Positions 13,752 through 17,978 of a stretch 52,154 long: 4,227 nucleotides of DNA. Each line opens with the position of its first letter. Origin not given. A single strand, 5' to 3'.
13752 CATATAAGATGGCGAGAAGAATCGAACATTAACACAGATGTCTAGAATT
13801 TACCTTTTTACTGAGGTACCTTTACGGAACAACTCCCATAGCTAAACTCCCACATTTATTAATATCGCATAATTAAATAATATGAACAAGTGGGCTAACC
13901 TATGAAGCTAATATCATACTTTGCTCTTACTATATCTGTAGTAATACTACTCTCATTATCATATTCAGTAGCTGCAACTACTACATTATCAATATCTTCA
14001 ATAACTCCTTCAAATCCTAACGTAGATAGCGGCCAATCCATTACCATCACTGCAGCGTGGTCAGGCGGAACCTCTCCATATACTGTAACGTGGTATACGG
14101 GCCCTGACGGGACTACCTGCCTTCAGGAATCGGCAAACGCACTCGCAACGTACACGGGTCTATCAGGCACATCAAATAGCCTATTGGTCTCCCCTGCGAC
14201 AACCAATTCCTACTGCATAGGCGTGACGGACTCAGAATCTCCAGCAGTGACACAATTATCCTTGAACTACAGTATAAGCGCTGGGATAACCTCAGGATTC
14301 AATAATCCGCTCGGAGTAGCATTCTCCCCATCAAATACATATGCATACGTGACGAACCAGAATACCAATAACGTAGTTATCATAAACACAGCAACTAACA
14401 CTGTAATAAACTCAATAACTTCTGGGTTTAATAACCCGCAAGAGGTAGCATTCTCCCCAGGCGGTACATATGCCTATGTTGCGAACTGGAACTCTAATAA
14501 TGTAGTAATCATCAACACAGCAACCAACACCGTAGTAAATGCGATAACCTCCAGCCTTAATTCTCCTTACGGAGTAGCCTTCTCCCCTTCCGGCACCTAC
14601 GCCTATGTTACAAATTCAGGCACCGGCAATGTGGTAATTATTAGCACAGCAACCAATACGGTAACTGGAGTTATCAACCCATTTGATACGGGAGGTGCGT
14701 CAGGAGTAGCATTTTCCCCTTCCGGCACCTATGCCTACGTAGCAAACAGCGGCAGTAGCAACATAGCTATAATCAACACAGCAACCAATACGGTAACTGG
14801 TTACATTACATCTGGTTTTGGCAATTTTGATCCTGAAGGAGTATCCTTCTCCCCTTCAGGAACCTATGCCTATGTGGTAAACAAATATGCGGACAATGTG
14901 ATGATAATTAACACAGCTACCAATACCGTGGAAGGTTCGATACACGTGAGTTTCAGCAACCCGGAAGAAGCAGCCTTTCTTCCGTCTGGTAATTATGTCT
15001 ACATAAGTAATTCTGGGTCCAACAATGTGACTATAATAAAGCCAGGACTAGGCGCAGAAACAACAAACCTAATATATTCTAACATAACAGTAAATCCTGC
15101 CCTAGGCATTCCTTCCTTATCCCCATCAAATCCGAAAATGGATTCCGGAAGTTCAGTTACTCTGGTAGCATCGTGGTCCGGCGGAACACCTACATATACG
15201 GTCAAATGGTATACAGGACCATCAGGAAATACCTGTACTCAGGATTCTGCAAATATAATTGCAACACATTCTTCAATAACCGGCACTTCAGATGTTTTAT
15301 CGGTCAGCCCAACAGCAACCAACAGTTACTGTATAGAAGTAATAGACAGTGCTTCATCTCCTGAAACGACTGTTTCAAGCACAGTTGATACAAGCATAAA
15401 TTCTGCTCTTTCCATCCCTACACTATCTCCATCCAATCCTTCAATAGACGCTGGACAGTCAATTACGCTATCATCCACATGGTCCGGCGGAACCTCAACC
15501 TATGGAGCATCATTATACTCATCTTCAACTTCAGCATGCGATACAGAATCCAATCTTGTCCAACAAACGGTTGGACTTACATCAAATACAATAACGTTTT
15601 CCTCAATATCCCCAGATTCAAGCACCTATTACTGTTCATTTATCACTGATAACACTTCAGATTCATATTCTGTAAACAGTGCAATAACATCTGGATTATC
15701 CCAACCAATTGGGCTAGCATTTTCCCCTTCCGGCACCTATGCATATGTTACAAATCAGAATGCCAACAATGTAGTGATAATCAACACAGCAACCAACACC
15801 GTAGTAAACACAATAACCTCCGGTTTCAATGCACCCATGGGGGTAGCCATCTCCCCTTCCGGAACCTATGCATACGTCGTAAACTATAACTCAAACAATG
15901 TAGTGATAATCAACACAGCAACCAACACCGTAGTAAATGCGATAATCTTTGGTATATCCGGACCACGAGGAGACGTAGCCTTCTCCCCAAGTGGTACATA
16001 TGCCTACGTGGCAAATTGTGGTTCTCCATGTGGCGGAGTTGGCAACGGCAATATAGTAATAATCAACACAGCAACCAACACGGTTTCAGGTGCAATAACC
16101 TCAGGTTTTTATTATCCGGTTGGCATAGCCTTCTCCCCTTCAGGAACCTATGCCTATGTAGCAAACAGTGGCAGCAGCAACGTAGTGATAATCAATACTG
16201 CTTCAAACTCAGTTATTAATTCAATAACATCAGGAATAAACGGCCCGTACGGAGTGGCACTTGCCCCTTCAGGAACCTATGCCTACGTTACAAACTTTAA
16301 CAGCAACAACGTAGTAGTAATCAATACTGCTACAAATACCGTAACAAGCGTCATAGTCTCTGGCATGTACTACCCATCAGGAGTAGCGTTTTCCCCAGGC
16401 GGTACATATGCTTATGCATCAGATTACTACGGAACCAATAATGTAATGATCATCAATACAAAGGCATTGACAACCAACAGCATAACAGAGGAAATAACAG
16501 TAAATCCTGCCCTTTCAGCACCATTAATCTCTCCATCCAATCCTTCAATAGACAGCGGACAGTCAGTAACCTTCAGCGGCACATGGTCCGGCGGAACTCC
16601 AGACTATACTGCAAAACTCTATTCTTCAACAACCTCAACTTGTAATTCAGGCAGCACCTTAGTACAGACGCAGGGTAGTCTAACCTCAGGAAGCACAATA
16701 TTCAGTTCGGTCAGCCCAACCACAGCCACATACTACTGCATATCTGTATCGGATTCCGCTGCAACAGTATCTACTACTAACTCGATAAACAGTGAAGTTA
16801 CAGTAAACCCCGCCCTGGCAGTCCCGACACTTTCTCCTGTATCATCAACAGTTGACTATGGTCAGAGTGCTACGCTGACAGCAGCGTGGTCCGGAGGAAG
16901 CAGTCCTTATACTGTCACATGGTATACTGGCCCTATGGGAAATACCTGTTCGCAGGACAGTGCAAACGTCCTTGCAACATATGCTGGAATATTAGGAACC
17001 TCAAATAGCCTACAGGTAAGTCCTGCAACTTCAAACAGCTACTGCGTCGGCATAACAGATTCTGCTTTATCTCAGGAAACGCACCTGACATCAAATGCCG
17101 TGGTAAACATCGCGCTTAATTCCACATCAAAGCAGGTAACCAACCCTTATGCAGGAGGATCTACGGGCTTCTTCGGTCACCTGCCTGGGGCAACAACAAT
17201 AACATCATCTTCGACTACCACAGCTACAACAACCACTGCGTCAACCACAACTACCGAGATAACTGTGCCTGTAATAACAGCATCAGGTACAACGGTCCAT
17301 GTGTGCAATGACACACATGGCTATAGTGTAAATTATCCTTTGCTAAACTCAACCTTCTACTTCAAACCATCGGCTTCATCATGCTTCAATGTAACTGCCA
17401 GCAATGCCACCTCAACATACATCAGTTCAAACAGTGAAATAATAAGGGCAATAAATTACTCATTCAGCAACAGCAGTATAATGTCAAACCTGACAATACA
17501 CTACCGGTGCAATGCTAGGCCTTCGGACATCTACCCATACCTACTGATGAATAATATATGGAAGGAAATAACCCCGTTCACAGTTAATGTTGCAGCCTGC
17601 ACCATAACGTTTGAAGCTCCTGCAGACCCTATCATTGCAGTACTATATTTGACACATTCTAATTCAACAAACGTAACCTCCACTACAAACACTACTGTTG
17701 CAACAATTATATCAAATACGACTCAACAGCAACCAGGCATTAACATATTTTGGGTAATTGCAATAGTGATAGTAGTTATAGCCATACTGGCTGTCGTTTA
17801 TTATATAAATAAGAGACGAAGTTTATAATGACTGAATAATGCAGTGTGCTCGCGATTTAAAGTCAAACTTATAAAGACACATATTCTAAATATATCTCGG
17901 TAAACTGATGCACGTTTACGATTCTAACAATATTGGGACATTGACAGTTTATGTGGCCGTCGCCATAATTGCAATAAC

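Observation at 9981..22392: Tandem triplet of giant YVTN-propeller / PKD-like mosaic surface glycoproteins occupying 12.4 kb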

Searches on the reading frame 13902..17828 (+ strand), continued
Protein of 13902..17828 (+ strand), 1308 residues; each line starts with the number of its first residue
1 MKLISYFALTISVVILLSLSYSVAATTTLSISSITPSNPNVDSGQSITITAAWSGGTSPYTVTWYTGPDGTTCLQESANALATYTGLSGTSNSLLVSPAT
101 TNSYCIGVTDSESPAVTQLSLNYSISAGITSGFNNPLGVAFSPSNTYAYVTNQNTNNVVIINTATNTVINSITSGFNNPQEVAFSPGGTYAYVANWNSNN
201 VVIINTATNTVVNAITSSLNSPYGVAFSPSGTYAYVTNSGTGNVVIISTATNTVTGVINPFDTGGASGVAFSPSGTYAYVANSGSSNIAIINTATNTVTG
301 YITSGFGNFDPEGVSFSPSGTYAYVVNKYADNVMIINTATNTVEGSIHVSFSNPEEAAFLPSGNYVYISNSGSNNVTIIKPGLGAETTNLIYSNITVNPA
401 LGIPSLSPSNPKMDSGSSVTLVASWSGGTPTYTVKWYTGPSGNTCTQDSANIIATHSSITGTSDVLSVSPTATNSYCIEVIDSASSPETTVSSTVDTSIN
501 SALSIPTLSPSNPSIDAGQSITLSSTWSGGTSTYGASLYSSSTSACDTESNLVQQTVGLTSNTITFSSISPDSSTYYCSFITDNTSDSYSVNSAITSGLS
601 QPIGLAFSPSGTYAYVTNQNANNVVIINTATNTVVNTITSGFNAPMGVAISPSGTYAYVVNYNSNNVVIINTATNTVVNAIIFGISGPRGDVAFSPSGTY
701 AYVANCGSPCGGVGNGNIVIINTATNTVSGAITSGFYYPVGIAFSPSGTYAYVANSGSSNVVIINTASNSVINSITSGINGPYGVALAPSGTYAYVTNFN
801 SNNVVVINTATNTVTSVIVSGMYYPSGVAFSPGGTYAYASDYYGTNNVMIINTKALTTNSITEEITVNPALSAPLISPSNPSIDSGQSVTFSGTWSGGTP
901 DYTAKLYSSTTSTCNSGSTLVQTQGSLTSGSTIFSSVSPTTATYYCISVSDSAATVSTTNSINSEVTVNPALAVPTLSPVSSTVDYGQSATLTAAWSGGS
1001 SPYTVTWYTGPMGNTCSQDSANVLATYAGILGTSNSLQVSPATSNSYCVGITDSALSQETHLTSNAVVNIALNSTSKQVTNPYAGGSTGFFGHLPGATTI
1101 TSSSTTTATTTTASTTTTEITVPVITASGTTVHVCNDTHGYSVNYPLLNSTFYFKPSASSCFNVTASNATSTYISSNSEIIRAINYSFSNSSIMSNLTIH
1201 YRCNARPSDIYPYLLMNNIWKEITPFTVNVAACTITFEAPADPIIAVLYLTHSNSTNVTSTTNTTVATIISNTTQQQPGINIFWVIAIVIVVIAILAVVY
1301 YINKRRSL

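Call 69: find_encoding_contigs(protein=P0034, flank=10000, max_places=2)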
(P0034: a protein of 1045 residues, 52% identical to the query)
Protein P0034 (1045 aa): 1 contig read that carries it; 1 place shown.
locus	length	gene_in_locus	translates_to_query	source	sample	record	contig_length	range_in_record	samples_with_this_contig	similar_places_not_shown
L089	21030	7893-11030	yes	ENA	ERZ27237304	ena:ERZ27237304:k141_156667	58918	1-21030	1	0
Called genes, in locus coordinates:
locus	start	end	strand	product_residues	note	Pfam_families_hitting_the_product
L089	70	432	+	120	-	PF21473:OB_Ssb-like, PF01336:tRNA_anti-codon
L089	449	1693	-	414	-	PF00753:Lactamase_B, PF23023:Anti-Pycsar_Apyc1, PF12706:Lactamase_B_2 (weak), PF16661:Lactamase_B_6 (weak), PF10996:Beta-Casp, PF07521:RMMBL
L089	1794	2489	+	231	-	-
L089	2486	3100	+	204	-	PF13549:ATP-grasp_5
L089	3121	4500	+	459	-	PF02629:CoA_binding, PF13380:CoA_binding_2, PF13607:Succ_CoA_lig, PF00549:Ligase_CoA (faint)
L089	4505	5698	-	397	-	PF00149:Metallophos, PF12850:Metallophos_2 (faint)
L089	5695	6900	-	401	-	PF01637:ATPase_2 (faint), PF13191:AAA_16, PF13401:AAA_22 (weak), PF00004:AAA (faint), PF22703:Cdc6_lid, PF09079:WHD_Cdc6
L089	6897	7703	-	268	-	PF01656:CbiA, PF10609:ParA, PF13614:AAA_31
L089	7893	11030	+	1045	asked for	PF22494:choice_anch_I (faint), PF02239:Cytochrom_D1 (faint), PF10282:Lactonase (faint), PF20010:Collagen_trimer (faint), PF21783:YNCE (faint), PF23414:Beta-prop_EML_2 (faint), PF24814:WD40_Prp19 (faint), PF25174:Beta-prop_THOC3, +1 more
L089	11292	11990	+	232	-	PF10584:Proteasome_A_N, PF00227:Proteasome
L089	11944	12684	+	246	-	PF01172:SBDS_N, PF09377:SBDS_domain_II, PF20268:SBDS_C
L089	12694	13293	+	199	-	PF15985:KH_6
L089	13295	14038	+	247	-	PF01138:RNase_PH, PF03725:RNase_PH_C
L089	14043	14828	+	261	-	PF01138:RNase_PH, PF03725:RNase_PH_C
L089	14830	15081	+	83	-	PF01780:Ribosomal_L37ae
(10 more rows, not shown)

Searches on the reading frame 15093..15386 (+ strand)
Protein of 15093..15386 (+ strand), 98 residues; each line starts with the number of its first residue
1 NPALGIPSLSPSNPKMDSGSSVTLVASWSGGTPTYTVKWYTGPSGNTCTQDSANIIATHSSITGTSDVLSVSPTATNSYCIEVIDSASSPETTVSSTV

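Call 61: search_solved_structures(query=A3, max_evalue=1, show_alignments=1)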
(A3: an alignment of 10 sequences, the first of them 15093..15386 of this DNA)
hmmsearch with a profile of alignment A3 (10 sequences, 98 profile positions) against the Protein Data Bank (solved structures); distinct sequences matched with E-value up to 1: 55.
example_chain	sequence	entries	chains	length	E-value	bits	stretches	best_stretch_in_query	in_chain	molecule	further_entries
9o8m_B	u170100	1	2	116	0.0099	19.1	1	10-42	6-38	Ab1983 Light Chain variable fragment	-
5lxk_A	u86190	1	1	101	0.017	18.3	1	11-76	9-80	Decoration protein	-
6pcu_B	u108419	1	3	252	0.022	18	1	11-43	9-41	Variable domain of antibody scFv9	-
7r8o_L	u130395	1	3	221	0.023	17.9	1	11-43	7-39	C548 Fab Light Chain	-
8zvi_a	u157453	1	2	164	0.047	16.9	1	10-74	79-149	Decoration protein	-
4ofp_A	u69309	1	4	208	0.069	16.4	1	16-55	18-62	Protein SYG-2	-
4ofy_D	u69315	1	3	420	0.073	16.3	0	16-53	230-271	Protein SYG-2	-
8w5d_H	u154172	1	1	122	0.2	14.9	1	25-79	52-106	Heavy chain of Ab1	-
6c5k_H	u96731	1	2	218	0.24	14.7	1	24-67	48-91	IgG1 Fab Heavy Chain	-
6c5j_H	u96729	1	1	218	0.24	14.7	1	24-67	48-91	IgG1 Fab Heavy Chain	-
5ggs_Y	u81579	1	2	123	0.28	14.4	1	6-46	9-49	Programmed cell death protein 1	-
9b9k_L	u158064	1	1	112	0.28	14.4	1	8-52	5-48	MINT1526A Fab Light Chain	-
5ggr_Y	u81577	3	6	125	0.29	14.4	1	6-46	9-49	Programmed cell death protein 1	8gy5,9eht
6umt_A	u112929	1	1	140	0.3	14.4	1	7-42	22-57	Programmed cell death protein 1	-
7cu5_E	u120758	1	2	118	0.3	14.4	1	7-46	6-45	Programmed cell death protein 1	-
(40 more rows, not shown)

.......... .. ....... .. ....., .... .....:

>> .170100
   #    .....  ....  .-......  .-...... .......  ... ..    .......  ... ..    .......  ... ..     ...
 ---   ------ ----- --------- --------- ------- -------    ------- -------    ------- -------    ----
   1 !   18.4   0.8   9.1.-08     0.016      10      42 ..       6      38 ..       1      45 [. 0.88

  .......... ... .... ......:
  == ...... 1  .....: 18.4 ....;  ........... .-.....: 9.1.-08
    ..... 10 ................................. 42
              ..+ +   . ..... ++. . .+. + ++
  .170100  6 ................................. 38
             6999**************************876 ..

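Call 62: search_protein_families(library=pfam, alignment_id=A3, max_evalue=1)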
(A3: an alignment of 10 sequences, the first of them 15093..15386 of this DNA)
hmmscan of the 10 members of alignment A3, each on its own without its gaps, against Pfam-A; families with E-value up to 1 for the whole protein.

A. member 1, window:15093-15386:+ (98 aa): 5 families
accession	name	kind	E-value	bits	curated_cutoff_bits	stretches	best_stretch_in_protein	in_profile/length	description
PF13927.12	Ig_3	-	0.00055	20.8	30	1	9-80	6-73/78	Immunoglobulin domain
PF13895.12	Ig_2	-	0.0059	17.3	27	1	7-62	2-51/79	Immunoglobulin domain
PF07679.22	I-set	-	0.057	13.9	23.7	1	11-95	7-87/90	Immunoglobulin I-set domain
PF19081.6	Ig_7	-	0.069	13.9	27.3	1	7-57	4-51/84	Ig-like domain CHU_C associated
PF25305.1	Ig_PDGFR_d4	-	0.11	12.9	27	1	22-61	15-54/140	Platelet-derived growth factor receptor Ig-like domain 4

B. families by the number of members that match (of 10 scanned): 7 families
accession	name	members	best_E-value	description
PF13927.12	Ig_3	6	6.7e-05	Immunoglobulin domain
PF07679.22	I-set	3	0.019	Immunoglobulin I-set domain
PF13895.12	Ig_2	2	0.0059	Immunoglobulin domain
PF19081.6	Ig_7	2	0.031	Ig-like domain CHU_C associated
PF00047.31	ig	1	0.018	Immunoglobulin domain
PF07686.23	V-set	1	0.044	Immunoglobulin V-set domain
PF25305.1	Ig_PDGFR_d4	1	0.11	Platelet-derived growth factor receptor Ig-like domain 4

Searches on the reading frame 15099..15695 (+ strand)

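Call 19: search_protein_families(library=pfam, proteins=[window:15099-15695:+], max_evalue=1)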
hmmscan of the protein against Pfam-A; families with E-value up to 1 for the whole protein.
window:15099-15695:+ (199 aa): 2 families
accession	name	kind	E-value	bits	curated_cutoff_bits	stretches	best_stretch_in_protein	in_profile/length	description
PF13927.12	Ig_3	-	0.00017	22.5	30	1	7-78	6-73/78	Immunoglobulin domain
PF07679.22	I-set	-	0.1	13.1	23.7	1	9-93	7-87/90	Immunoglobulin I-set domain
